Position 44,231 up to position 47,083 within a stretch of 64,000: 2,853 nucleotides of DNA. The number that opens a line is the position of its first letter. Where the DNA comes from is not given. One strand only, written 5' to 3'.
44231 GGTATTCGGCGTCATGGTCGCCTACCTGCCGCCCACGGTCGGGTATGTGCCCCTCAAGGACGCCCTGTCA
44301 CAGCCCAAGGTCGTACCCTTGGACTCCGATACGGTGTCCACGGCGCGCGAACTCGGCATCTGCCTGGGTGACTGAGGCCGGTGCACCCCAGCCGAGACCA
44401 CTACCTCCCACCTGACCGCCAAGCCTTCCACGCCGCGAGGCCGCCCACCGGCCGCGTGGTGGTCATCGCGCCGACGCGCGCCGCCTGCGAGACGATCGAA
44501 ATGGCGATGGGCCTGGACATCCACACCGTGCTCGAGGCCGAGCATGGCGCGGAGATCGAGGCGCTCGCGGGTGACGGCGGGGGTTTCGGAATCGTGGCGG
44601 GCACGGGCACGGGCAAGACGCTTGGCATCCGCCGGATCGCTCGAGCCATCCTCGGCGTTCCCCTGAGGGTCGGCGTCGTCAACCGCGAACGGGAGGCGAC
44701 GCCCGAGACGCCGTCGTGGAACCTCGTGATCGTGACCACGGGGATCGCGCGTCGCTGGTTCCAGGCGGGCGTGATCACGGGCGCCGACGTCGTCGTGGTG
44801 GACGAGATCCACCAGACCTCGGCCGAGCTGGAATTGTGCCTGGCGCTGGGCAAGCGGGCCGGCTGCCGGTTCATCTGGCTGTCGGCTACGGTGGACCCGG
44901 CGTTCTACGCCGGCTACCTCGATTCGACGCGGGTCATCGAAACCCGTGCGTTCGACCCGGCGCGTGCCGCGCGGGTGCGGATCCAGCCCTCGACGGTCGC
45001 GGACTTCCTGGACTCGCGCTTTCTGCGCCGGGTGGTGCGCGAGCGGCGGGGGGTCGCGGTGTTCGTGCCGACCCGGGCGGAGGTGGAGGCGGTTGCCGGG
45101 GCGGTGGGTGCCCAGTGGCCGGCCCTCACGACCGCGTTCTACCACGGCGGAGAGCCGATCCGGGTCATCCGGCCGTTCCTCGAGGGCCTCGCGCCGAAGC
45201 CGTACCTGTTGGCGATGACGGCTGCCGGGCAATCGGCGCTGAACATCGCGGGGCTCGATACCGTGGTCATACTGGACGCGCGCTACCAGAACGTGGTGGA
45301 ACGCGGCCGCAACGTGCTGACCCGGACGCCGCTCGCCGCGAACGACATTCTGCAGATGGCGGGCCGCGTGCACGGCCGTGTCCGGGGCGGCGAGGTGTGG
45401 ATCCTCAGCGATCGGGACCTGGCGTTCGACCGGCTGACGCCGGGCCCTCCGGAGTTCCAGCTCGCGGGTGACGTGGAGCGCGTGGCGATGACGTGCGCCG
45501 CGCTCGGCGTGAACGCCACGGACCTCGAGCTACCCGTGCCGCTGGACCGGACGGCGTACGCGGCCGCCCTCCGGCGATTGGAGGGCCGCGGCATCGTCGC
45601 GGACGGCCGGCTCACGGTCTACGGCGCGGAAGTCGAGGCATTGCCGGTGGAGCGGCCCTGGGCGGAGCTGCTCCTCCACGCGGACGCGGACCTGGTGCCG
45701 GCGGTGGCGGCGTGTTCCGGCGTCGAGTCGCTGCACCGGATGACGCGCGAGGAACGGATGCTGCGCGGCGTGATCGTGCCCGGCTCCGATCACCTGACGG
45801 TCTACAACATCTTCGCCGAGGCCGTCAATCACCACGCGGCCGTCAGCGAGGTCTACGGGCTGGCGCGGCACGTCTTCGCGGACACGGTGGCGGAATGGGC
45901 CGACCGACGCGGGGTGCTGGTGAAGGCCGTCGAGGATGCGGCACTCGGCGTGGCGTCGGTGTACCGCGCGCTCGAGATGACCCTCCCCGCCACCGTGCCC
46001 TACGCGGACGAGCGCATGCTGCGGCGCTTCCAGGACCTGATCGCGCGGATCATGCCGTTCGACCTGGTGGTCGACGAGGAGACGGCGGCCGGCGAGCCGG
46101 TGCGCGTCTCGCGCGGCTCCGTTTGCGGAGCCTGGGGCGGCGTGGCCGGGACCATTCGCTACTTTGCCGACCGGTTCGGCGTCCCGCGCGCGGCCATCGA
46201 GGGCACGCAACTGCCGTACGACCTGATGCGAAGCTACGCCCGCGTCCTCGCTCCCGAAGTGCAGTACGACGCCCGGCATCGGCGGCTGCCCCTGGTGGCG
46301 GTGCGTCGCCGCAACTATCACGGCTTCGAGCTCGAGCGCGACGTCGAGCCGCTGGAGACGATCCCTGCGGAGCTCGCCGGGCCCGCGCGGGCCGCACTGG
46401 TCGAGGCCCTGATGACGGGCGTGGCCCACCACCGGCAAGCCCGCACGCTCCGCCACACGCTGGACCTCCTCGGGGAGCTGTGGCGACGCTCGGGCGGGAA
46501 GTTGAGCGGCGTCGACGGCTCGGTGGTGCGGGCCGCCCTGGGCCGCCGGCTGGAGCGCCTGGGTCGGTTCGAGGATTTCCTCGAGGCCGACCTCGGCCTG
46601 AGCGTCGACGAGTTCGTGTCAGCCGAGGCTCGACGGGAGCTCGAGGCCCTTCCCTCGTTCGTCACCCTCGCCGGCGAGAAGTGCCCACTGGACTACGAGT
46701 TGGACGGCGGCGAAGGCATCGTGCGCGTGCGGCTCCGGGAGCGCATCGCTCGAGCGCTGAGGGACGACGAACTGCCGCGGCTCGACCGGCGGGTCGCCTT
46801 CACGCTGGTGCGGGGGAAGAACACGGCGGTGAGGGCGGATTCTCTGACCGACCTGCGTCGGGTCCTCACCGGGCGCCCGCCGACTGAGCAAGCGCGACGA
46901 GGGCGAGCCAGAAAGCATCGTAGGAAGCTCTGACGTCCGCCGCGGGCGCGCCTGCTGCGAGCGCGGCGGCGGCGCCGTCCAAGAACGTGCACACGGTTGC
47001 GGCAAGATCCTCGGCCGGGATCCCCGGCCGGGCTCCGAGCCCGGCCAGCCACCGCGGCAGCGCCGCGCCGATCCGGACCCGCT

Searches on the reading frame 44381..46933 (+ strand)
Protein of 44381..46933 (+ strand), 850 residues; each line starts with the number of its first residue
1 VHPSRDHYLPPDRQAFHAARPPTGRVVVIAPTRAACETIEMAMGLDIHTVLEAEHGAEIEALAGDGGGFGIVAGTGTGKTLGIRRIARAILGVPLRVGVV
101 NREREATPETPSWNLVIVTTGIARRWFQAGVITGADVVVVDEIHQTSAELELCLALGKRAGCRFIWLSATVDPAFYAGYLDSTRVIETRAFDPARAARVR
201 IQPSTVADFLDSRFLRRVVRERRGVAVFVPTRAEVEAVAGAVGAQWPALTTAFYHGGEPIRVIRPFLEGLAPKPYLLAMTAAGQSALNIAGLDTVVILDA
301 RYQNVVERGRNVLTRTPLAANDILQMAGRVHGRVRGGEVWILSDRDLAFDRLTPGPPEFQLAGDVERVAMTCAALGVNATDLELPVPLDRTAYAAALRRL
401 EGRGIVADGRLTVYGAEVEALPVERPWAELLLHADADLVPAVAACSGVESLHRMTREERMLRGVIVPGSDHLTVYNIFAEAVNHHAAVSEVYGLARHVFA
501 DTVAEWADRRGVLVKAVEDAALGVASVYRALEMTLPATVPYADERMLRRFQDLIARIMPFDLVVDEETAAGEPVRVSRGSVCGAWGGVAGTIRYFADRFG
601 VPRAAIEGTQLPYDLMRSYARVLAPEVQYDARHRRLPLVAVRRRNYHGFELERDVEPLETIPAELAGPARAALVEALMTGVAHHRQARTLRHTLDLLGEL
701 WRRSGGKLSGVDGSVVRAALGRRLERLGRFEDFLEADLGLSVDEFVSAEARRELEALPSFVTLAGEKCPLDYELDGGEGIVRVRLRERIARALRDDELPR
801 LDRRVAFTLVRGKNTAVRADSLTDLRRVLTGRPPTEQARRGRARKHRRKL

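Call 4: search_protein_families(library=pfam, proteins=[window:44381-46933:+], max_evalue=1)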
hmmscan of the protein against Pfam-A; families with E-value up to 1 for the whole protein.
window:44381-46933:+ (850 aa): 4 families
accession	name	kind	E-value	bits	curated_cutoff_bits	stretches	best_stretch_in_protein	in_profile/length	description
PF00270.35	DEAD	-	0.00047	20.4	26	1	113-172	95-161/167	DEAD/DEAH box helicase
PF00271.37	Helicase_C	-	0.0032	18.1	23.5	1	220-331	13-107/110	Helicase conserved C-terminal domain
PF25199.1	nSTAND_NTPase5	-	0.062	13.6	34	1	69-160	44-122/145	Novel STAND NTPase 5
PF13604.12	AAA_30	-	0.12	12.5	27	0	59-147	10-101/191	AAA domain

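Call 36: search_protein_families(library=ncbifam, proteins=[window:44381-46933:+], max_evalue=0.001)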
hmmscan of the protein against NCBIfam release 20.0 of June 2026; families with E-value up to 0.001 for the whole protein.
window:44381-46933:+ (850 aa): 2 families
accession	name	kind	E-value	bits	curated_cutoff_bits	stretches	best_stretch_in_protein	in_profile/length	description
TIGR01970.1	DEAH_box_HrpB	equivalog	9.7e-14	50.6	546.15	1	111-445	90-436/825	ATP-dependent helicase HrpB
NF008662.0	PRK11664.1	equivalog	6.9e-09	34.5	1053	1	102-443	83-437/813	ATP-dependent helicase HrpB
